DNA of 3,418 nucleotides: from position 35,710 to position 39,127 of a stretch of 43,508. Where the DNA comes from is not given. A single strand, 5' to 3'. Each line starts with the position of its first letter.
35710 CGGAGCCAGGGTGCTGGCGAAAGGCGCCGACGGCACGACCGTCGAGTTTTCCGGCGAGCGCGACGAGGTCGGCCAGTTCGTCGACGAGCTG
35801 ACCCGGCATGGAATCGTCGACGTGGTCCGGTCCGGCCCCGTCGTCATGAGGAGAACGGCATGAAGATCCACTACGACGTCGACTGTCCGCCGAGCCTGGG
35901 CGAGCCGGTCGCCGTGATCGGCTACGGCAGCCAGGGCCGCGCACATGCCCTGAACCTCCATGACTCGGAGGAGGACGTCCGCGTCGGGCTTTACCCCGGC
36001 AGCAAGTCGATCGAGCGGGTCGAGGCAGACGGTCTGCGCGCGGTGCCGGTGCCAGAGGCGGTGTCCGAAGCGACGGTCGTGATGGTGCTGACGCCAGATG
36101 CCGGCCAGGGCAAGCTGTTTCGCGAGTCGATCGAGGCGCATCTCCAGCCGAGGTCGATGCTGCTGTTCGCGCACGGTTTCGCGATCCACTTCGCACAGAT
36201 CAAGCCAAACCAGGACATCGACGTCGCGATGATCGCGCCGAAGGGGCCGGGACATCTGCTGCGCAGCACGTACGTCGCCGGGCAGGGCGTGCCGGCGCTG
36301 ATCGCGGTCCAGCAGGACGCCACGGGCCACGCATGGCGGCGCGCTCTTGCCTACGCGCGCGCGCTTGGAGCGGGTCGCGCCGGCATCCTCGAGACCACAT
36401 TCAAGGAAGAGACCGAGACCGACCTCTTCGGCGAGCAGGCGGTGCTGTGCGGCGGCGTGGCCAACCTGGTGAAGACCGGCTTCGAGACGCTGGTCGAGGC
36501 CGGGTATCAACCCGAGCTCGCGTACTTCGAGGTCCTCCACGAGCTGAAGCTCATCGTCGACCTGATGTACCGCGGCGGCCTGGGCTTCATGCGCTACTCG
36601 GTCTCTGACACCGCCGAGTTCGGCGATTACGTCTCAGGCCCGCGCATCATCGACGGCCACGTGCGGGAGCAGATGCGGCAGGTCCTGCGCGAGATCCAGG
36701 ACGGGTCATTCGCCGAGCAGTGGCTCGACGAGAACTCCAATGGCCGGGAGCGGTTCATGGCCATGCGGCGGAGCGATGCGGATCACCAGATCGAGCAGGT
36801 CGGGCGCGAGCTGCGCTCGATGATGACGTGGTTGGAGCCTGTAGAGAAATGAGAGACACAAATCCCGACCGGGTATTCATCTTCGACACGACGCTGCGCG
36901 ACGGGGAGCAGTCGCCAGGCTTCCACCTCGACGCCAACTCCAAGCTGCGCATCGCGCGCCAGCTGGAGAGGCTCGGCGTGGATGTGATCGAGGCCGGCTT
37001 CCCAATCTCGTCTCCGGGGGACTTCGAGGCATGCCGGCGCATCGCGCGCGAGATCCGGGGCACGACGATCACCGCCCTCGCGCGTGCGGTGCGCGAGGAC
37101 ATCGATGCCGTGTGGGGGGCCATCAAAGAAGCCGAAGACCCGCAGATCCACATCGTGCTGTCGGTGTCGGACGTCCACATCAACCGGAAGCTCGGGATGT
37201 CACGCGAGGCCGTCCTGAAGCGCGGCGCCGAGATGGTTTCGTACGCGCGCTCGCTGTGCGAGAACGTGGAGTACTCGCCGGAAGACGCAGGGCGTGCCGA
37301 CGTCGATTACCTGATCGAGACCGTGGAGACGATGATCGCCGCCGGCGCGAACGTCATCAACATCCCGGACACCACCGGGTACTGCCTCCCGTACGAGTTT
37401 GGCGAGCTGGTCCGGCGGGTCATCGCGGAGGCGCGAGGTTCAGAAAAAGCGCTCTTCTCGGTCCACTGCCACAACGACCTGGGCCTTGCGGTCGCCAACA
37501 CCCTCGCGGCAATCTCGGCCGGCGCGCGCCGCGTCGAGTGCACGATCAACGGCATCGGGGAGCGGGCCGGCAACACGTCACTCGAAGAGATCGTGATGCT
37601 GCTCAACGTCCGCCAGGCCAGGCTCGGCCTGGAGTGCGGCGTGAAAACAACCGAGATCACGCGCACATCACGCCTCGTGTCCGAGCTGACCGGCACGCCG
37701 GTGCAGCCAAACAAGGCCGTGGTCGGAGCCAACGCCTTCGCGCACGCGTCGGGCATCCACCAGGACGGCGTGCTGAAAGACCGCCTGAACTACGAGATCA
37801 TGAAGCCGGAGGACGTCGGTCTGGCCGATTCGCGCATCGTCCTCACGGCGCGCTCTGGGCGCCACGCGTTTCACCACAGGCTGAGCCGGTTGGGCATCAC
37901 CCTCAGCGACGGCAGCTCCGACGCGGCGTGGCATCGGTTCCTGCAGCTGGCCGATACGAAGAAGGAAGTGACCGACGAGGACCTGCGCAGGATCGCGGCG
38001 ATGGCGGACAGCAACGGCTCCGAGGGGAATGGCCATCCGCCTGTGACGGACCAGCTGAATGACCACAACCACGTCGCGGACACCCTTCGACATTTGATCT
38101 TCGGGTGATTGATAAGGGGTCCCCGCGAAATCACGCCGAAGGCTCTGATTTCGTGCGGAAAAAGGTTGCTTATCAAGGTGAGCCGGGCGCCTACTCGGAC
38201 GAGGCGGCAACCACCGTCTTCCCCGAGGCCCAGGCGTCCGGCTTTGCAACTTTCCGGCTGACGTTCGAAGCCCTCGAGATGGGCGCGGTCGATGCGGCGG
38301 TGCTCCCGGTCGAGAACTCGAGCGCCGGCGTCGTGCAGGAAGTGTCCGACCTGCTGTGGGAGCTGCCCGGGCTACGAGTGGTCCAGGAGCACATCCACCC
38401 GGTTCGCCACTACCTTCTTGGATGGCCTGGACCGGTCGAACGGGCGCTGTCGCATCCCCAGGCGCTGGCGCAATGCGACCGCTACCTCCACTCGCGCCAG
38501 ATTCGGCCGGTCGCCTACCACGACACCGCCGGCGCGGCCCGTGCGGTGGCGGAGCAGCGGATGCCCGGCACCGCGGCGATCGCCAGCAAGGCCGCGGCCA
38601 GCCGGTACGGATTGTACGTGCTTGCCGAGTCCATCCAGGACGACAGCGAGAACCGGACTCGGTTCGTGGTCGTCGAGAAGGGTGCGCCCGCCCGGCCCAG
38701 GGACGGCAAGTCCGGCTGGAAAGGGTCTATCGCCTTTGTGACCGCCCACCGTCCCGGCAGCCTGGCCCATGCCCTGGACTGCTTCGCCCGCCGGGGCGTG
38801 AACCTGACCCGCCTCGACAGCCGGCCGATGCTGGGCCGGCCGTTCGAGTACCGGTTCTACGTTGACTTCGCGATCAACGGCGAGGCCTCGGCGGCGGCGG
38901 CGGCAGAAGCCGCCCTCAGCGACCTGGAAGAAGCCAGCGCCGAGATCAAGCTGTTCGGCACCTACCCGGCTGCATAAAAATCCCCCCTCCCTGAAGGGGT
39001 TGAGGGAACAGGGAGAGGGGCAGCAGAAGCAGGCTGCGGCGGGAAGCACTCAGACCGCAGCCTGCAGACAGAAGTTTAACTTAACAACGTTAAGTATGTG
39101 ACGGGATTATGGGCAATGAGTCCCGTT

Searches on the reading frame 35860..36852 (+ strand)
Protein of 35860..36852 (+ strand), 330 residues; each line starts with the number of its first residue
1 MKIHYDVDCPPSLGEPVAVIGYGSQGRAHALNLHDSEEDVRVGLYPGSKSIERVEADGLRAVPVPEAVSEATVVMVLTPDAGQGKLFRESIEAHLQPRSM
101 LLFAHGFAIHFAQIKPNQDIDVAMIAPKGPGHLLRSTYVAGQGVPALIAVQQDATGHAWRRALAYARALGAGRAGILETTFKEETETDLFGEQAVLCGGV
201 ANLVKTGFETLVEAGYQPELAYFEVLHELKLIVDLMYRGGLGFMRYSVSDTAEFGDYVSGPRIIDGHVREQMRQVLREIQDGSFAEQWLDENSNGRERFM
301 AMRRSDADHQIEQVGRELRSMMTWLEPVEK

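Call 54: search_protein_families(library=pfam, proteins=[window:35860-36852:+], max_evalue=0.1)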
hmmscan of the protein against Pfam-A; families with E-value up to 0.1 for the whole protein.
window:35860-36852:+ (330 aa): 6 families
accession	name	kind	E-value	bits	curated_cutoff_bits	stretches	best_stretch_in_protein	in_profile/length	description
PF01450.25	KARI_C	-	1.6e-63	213.8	29.1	1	181-324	1-144/144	Ketol-acid reductoisomerase, C-terminal domain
PF07991.19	KARI_N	-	2.2e-63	213.2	20.6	1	16-175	6-165/165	Acetohydroxy acid isomeroreductase, NADPH-binding domain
PF03807.23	F420_oxidored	-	0.00027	21.9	21.6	1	17-79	2-68/94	NADP oxidoreductase coenzyme F420-dependent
PF02826.25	2-Hacid_dh_C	-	0.043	13.6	25.1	1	14-81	36-102/178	D-isomer specific 2-hydroxyacid dehydrogenase, NAD binding domain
PF02558.23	ApbA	-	0.053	13.6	22.2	1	17-67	1-48/150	Ketopantoate reductase PanE/ApbA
PF24567.1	ANKLE2_3rd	-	0.066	14.4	27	0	283-322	62-94/101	ANKLE2 third alpha/beta domain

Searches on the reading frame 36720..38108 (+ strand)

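Call 54: search_protein_families(library=pfam, proteins=[window:36720-38108:+], max_evalue=0.1)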
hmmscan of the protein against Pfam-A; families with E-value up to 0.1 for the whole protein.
window:36720-38108:+ (462 aa): 4 families
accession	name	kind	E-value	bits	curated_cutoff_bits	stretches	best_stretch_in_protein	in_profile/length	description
PF00682.25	HMGL-like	-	1.1e-89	300.7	29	1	52-320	2-260/260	HMGL-like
PF22617.1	HCS_D2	-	4.5e-24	85.1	27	1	334-415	1-82/82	Homocitrate synthase post-HMGL domain-like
PF00290.26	Trp_syntA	-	0.019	14.3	27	0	72-99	23-50/259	Tryptophan synthase alpha chain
PF22615.1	IPMS_D2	-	0.025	15.3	27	0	340-383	4-60/66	Alpha-isopropylmalate synthase, post-catalytic domain-like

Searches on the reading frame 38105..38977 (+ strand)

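Call 54: search_protein_families(library=pfam, proteins=[window:38105-38977:+], max_evalue=0.1)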
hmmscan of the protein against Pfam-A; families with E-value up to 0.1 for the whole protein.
window:38105-38977:+ (290 aa): 2 families
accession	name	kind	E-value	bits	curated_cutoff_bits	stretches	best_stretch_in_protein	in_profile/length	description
PF00800.23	PDT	-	2.2e-53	181.2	25.2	1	21-192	1-178/181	Prephenate dehydratase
PF01842.31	ACT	-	7.3e-05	22.9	27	1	215-275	9-65/66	ACT domain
